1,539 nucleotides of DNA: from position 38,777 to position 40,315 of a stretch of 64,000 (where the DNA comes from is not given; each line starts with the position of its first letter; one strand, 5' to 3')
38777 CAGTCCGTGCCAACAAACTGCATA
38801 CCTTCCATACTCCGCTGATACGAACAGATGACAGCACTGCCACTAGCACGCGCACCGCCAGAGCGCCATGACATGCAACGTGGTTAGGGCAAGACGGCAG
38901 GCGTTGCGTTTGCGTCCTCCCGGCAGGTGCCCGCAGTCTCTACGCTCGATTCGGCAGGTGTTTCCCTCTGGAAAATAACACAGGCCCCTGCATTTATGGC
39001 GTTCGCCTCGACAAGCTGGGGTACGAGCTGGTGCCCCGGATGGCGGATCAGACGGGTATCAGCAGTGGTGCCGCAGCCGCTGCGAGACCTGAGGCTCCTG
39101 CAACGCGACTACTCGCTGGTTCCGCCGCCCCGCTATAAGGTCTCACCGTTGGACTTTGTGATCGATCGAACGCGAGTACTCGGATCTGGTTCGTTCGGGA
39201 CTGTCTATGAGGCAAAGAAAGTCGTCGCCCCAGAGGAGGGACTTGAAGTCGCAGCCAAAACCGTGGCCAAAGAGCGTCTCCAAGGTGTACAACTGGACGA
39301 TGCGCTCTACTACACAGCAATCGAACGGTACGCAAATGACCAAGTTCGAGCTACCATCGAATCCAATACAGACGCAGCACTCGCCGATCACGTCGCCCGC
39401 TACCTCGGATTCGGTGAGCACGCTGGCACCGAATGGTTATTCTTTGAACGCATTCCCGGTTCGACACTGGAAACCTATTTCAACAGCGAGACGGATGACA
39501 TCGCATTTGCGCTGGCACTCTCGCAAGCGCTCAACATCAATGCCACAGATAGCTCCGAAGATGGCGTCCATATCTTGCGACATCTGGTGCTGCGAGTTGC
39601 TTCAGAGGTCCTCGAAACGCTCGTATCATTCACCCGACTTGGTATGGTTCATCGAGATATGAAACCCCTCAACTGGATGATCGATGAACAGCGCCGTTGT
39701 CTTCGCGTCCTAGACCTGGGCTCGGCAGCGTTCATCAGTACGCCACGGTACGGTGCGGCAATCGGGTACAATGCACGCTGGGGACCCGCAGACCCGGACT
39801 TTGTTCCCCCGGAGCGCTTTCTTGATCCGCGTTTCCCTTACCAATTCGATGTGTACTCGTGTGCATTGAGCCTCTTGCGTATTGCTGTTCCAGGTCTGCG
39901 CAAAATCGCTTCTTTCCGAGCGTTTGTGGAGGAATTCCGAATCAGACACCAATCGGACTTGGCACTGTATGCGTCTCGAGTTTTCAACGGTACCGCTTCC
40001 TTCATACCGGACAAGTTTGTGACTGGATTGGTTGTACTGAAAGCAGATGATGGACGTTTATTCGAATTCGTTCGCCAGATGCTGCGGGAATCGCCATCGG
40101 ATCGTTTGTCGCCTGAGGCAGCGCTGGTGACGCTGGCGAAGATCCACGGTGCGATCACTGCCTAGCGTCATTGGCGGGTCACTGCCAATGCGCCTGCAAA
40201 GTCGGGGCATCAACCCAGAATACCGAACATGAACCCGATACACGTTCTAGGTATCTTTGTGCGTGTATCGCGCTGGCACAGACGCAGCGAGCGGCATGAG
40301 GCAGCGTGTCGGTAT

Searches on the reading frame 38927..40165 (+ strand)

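Call 71: search_protein_families(library=pfam, proteins=[window:38927-40165:+], max_evalue=0.01)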
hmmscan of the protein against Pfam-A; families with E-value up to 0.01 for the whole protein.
window:38927-40165:+ (412 aa): 3 families
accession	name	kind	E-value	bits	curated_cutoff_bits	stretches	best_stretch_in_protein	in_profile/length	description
PF00069.31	Pkinase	-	2.5e-16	60.3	31.7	1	82-400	4-258/263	Protein kinase domain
PF07714.23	PK_Tyr_Ser-Thr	-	7e-09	35.8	23.1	1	81-321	3-199/258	Protein tyrosine and serine/threonine kinase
PF01636.29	APH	-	0.00016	21.9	23.2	0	224-268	154-198/239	Phosphotransferase enzyme family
